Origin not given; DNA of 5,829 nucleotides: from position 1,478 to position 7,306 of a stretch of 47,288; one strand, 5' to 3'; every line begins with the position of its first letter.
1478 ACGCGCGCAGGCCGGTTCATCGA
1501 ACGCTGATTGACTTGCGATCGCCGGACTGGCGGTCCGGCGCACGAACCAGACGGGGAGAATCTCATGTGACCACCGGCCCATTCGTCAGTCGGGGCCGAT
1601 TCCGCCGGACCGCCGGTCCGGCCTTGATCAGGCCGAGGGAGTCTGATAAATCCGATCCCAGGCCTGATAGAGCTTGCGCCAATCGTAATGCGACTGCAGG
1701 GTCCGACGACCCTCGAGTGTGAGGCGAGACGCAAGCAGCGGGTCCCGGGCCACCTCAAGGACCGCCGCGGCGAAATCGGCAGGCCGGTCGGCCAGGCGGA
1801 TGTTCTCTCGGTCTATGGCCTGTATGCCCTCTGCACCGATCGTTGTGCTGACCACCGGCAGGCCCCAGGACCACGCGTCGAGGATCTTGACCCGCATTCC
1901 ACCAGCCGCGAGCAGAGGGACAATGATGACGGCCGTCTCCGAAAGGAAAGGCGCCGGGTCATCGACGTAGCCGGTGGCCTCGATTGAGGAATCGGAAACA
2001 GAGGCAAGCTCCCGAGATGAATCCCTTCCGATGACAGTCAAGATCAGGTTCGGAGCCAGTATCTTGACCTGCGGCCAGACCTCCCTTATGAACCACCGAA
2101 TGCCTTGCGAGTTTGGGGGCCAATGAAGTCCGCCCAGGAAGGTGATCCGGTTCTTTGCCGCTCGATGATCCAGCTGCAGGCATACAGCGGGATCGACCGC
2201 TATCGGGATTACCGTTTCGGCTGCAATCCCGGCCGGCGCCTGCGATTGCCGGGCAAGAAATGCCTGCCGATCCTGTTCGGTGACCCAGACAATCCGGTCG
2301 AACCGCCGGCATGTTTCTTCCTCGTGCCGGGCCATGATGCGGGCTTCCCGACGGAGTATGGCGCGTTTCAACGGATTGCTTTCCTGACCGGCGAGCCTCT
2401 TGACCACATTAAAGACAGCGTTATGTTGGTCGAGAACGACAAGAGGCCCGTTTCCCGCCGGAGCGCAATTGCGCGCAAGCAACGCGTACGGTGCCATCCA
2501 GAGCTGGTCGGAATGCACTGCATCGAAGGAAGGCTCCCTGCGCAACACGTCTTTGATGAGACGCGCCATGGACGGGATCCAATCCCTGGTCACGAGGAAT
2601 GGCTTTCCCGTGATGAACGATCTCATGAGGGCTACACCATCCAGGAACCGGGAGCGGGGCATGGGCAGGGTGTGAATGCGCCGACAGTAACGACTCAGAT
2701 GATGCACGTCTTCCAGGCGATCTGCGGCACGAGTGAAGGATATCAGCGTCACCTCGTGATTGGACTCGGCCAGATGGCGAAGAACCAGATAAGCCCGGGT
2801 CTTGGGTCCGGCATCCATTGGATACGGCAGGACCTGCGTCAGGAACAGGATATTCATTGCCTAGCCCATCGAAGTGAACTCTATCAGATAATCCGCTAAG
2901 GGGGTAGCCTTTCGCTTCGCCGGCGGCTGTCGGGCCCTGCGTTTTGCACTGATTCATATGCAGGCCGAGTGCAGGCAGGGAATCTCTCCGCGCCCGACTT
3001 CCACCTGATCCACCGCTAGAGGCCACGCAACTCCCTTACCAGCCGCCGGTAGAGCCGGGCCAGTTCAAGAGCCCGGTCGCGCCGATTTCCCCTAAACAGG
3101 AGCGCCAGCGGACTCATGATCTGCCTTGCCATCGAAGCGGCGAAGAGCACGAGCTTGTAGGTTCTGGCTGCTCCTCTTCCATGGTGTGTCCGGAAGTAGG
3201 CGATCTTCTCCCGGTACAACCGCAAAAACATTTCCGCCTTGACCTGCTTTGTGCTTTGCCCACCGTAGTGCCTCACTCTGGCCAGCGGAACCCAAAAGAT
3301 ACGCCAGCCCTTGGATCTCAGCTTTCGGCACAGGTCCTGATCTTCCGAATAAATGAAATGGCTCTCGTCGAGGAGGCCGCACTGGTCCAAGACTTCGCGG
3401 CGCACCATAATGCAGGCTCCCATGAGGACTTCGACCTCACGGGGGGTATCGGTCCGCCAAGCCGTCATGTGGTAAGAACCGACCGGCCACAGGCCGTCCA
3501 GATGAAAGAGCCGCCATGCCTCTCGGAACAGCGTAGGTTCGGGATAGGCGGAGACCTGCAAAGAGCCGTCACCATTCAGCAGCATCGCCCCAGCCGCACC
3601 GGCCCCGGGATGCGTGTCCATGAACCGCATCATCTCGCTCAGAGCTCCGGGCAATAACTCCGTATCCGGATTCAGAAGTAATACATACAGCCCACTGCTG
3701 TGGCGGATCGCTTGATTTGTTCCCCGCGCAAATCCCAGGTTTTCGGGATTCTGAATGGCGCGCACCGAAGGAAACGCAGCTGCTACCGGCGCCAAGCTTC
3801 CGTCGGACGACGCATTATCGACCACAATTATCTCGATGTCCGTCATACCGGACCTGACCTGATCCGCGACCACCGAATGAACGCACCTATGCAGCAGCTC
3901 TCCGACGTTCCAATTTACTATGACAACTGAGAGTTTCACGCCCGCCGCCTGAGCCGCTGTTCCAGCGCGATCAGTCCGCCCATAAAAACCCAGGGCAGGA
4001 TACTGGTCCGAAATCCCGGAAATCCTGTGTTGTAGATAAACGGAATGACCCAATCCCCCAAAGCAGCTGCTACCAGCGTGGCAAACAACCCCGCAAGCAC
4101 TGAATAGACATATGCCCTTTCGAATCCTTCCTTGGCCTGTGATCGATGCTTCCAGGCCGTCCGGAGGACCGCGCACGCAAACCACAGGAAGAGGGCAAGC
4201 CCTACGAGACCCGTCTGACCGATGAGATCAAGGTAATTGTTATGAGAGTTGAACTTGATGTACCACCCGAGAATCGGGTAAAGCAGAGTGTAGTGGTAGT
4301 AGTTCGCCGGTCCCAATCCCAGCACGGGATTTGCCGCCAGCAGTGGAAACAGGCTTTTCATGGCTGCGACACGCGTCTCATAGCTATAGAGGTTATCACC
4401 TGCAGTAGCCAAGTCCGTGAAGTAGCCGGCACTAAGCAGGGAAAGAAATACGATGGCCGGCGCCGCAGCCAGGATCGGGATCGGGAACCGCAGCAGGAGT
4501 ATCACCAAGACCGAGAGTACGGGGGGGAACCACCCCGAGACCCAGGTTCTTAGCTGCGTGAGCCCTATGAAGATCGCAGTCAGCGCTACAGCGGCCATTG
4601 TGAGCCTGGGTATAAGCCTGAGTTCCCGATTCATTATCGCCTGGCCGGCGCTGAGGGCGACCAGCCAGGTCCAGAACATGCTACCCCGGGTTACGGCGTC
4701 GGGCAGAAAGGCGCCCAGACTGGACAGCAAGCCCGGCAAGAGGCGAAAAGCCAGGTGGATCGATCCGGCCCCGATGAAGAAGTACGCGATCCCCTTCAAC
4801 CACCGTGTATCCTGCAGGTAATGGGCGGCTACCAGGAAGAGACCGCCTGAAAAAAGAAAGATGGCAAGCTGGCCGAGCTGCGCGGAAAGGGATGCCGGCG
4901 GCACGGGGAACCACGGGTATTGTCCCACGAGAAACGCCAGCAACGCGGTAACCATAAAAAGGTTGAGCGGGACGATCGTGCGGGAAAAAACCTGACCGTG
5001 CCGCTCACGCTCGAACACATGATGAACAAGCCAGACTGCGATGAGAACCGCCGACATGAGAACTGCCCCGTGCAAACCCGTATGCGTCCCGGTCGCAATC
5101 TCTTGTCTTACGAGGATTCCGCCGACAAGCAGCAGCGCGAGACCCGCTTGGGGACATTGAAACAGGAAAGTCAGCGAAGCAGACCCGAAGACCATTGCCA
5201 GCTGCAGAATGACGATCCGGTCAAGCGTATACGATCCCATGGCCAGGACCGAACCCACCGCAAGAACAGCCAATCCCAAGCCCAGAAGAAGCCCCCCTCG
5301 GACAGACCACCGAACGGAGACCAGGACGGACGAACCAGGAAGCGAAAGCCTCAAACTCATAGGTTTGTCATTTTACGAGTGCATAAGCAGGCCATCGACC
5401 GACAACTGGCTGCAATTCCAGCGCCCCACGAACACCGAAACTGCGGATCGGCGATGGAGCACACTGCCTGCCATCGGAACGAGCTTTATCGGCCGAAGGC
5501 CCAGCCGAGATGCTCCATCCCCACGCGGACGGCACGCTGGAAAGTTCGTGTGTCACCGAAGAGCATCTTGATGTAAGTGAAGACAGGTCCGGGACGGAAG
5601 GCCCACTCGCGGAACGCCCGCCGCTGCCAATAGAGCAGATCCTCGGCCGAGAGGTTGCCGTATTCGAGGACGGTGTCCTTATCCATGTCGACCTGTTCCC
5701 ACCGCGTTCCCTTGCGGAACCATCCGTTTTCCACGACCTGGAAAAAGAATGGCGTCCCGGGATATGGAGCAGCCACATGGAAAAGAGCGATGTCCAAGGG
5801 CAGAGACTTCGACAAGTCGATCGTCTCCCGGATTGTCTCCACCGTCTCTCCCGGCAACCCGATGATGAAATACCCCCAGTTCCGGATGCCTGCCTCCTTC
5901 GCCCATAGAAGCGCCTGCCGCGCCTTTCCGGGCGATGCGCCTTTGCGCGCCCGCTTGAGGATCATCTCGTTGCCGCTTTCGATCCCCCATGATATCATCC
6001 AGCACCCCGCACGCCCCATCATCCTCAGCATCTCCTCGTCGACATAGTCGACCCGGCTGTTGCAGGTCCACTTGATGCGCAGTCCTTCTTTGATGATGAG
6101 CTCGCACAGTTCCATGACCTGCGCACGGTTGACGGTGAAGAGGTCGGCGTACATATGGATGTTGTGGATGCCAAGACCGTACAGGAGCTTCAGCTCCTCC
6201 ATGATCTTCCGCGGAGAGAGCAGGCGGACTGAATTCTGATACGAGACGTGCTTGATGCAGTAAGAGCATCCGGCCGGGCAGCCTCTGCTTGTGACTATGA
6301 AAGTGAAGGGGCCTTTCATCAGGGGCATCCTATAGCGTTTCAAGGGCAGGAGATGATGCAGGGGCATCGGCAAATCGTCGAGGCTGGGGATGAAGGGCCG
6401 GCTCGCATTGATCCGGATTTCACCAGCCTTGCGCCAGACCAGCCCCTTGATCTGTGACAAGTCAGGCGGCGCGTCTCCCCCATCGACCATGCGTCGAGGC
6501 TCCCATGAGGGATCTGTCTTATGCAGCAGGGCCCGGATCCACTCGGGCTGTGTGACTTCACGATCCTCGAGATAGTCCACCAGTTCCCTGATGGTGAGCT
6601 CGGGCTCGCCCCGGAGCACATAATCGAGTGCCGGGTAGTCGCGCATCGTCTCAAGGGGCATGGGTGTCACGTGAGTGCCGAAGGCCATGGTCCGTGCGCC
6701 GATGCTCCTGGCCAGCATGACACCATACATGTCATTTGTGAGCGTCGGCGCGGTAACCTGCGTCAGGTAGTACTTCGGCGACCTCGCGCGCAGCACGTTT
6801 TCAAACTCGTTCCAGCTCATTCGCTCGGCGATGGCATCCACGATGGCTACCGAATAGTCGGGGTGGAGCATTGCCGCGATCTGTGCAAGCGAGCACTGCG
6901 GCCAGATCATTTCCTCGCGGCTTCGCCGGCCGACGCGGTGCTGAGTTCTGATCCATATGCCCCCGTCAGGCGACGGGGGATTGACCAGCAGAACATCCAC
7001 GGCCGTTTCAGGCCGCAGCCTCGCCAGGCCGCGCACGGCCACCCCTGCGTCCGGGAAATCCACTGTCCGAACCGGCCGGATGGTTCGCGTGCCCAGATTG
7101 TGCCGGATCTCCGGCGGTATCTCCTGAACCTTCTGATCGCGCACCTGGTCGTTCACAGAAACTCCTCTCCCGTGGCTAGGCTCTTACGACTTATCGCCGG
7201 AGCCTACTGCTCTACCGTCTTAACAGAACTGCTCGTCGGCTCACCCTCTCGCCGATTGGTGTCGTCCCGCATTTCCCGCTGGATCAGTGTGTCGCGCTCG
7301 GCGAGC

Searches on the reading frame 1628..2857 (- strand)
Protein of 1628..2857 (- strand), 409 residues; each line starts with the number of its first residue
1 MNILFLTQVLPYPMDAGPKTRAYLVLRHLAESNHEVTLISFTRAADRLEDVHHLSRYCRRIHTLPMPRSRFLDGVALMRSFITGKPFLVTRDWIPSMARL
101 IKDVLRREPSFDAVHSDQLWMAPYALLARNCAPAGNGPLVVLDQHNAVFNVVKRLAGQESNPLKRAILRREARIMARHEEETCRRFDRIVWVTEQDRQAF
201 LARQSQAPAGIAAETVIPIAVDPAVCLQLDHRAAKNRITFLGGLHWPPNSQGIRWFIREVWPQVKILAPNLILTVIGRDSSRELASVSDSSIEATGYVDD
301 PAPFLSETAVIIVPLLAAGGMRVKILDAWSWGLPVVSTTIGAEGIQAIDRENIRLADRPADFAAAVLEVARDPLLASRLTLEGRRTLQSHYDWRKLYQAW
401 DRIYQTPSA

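Call 29: search_protein_families(library=ncbifam, proteins=[window:1628-2857:-], max_evalue=0.001)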
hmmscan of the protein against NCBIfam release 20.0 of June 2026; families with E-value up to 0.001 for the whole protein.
window:1628-2857:- (409 aa): 3 families
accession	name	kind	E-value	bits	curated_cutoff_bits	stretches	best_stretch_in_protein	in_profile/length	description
TIGR03087.1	stp1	hypoth_equivalog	2.8e-53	181.5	316.65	1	3-405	1-395/397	TIGR03087 family PEP-CTERM/XrtA system glycosyltransferase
TIGR03088.1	stp2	hypoth_equivalog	2.9e-07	29.9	409.05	1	270-406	229-372/374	TIGR03088 family PEP-CTERM/XrtA system glycosyltransferase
NF041876.1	EPS_EpsE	equivalog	0.0003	20.2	400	1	320-394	307-383/389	exopolysaccharide biosynthesis GT4 family glycosyltransferase EpsE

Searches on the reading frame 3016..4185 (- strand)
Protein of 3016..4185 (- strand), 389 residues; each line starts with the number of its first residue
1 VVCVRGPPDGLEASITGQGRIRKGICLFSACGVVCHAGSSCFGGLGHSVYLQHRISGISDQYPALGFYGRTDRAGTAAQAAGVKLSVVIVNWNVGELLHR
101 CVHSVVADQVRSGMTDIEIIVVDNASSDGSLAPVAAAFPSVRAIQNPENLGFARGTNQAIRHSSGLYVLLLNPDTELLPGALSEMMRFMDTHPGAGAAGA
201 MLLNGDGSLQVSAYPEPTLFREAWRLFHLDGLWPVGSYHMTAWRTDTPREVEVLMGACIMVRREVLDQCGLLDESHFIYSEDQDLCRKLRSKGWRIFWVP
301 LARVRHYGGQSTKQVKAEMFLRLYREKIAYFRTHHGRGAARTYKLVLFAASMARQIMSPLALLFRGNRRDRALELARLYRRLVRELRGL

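Call 29: search_protein_families(library=ncbifam, proteins=[window:3016-4185:-], max_evalue=0.001)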
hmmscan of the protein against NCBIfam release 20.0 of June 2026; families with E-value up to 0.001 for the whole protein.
window:3016-4185:- (389 aa): 16 families
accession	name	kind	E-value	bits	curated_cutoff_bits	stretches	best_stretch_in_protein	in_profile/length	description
TIGR03965.1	mycofact_glyco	equivalog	1.5e-16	60.3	280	2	251-306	226-280/467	mycofactocin biosynthesis glycosyltransferase MftF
NF041875.1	EPS_EpsD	equivalog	1.5e-12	47.5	370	1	85-311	1-211/325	exopolysaccharide biosynthesis glycosyltransferase EpsD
TIGR01556.1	rhamnosyltran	subfamily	1e-11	44.6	200.55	1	117-314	22-208/281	rhamnosyltransferase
TIGR03937.1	PgaC_IcaA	equivalog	2.3e-10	40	422.3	1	82-198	44-159/407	poly-beta-1,6-N-acetyl-D-glucosamine synthase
NF038302.1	EPS_HpsE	equivalog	1.4e-09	37.4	300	1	83-308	1-224/307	hormogonium polysaccharide biosynthesis glycosyltransferase HpsE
NF007482.0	PRK10073.1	equivalog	2.1e-09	36.8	423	1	83-187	6-108/334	glycosyltransferase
NF050050.1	ProtGlycPglI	equivalog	2.6e-09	36.9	500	1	84-190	3-109/306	GalNAc(5)-diNAcBac-PP-undecaprenol beta-1,3-glucosyltransferase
TIGR04283.1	glyco_like_mftF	equivalog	1e-08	35.1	182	1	85-192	1-101/221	TIGR04283 family arsenosugar biosynthesis glycosyltransferase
NF047683.1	TeichurnBiosyTuaG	equivalog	1e-07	31.9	400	1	84-195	7-117/252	teichuronic acid biosynthesis protein TuaG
TIGR03111.1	glyc2_xrt_Gpos1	hypoth_equivalog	5.5e-07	28.7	363.95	1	84-201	50-169/439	TIGR03111 family XrtG-associated glycosyltransferase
NF038299.1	EPS_HpsN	equivalog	5.9e-07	28.8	425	1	84-311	2-225/317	hormogonium polysaccharide biosynthesis glycosyltransferase HpsN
NF053739.1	GlytfEpsEBac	equivalog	1.6e-05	24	450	1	84-202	2-120/265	glycosyltransferase EpsE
NF007453.0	PRK10018.1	equivalog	2.9e-05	23.9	382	1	85-188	8-110/280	colanic acid biosynthesis glycosyltransferase WcaA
TIGR04017.1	WcaA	equivalog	3.4e-05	23.6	495.75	1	85-187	7-108/279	colanic acid biosynthesis glycosyltransferase WcaA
TIGR04242.1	nodulat_NodC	equivalog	9.7e-05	21.5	550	1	86-198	51-164/395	chitooligosaccharide synthase NodC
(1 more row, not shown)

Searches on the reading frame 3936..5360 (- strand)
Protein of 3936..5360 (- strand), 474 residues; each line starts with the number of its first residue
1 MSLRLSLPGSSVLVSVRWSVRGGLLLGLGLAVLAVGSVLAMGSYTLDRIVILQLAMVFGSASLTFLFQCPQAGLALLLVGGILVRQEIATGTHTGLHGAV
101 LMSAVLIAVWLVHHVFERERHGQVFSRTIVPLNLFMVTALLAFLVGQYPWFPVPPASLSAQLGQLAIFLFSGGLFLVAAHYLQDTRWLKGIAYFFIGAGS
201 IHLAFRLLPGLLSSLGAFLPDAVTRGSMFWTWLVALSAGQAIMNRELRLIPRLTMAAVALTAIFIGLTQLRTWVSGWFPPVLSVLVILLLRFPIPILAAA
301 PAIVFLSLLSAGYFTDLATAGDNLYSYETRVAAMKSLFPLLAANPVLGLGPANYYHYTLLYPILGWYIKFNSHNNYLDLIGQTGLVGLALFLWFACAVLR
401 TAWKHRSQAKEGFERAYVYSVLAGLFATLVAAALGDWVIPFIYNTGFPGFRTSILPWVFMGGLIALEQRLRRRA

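Call 29: search_protein_families(library=ncbifam, proteins=[window:3936-5360:-], max_evalue=0.001)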
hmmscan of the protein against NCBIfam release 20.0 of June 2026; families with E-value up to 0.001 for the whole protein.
window:3936-5360:- (474 aa): 0 families

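Call 56: search_protein_families(library=pfam, proteins=[window:3936-5360:-], max_evalue=0.0001)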
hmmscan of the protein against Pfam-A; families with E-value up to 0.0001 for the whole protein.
window:3936-5360:- (474 aa): 1 family
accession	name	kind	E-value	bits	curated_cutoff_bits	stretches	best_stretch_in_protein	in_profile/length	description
PF04932.20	Wzy_C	-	6.9e-11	42.6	31.7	1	256-392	1-149/149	O-Antigen ligase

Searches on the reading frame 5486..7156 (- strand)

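Call 20: search_protein_families(library=pfam, proteins=[window:5486-7156:-], max_evalue=0.001)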
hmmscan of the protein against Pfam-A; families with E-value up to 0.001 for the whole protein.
window:5486-7156:- (556 aa): 2 families
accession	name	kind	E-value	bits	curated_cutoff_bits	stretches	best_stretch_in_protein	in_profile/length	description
PF04055.27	Radical_SAM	-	3.6e-27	96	29.5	1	287-448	1-165/166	Radical SAM superfamily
PF02310.24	B12-binding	-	2.1e-05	24.8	32.1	1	84-192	11-120/121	B12 binding domain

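Call 29: search_protein_families(library=ncbifam, proteins=[window:5486-7156:-], max_evalue=0.001)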
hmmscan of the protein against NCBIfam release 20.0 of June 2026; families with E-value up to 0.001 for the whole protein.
window:5486-7156:- (556 aa): 27 families (the best 25 are shown)
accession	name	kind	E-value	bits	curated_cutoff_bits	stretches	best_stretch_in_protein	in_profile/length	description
TIGR03471.1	HpnJ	equivalog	1.2e-61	209.1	577.6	1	232-551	141-465/472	hopanoid biosynthesis associated radical SAM protein HpnJ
TIGR02026.1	BchE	equivalog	1.3e-43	149.6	481.35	2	231-524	142-442/497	magnesium-protoporphyrin IX monomethyl ester anaerobic oxidative cyclase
NF050148.1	rSAM_ApyD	equivalog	3.6e-41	141.3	750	1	233-473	151-392/645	RiPP biosynthesis radical SAM protein ApyD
TIGR04479.1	bcpD_PhpK_rSAM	subfamily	2.2e-34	118.7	600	1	232-495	196-452/504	PhpK family radical SAM P-methyltransferase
NF033070.1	rSAM_AprD4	equivalog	5.8e-34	117.8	500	1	257-507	168-420/456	AprD4 family radical SAM diol-dehydratase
NF038361.1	rSAM_Sden_1168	equivalog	7.1e-29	100.8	575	1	236-483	227-482/560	Sden_1168 family B12-binding radical SAM P-methyltransferase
TIGR04014.1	B12_SAM_MJ_0865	equivalog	2.7e-27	95.6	360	1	222-476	104-360/434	methyl-coenzyme M reductase glutamine C-methyltransferase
TIGR04072.2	rSAM_ladder_B12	equivalog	2.8e-20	72.4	360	1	284-480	180-378/443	lipid biosynthesis B12-binding/radical SAM protein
TIGR04385.1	B12_rSAM_cofa1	equivalog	1.6e-19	70.5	450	1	224-449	139-361/438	B12 lower ligand biosynthesis radical SAM protein BzaD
TIGR03975.1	rSAM_ocin_1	subfamily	2.3e-19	69.4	281.85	1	165-449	170-427/606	RiPP maturation radical SAM C-methyltransferase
TIGR04295.1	B12_rSAM_oligo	hypoth_equivalog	5.6e-18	64.8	400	1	117-396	65-305/422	TIGR04295 family B12-binding domain-containing radical SAM protein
TIGR04367.1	HpnR_B12_rSAM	equivalog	1.6e-17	63.3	650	1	254-470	157-369/490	hopanoid C-3 methylase HpnR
TIGR04013.1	B12_SAM_MJ_1487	hypoth_equivalog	1.7e-16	60.1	251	1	370-471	250-354/382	TIGR04013 family B12-binding domain/radical SAM domain-containing protein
NF045585.1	rSAM_slr0320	equivalog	6.7e-16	57.9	775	1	287-452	238-409/511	photosystem II high light acclimation radical SAM protein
NF033712.0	B12_rSAM_KedN5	subfamily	3e-13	48.9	700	1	229-447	139-365/624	KedN5 family methylcobalamin-dependent radical SAM C-methyltransferase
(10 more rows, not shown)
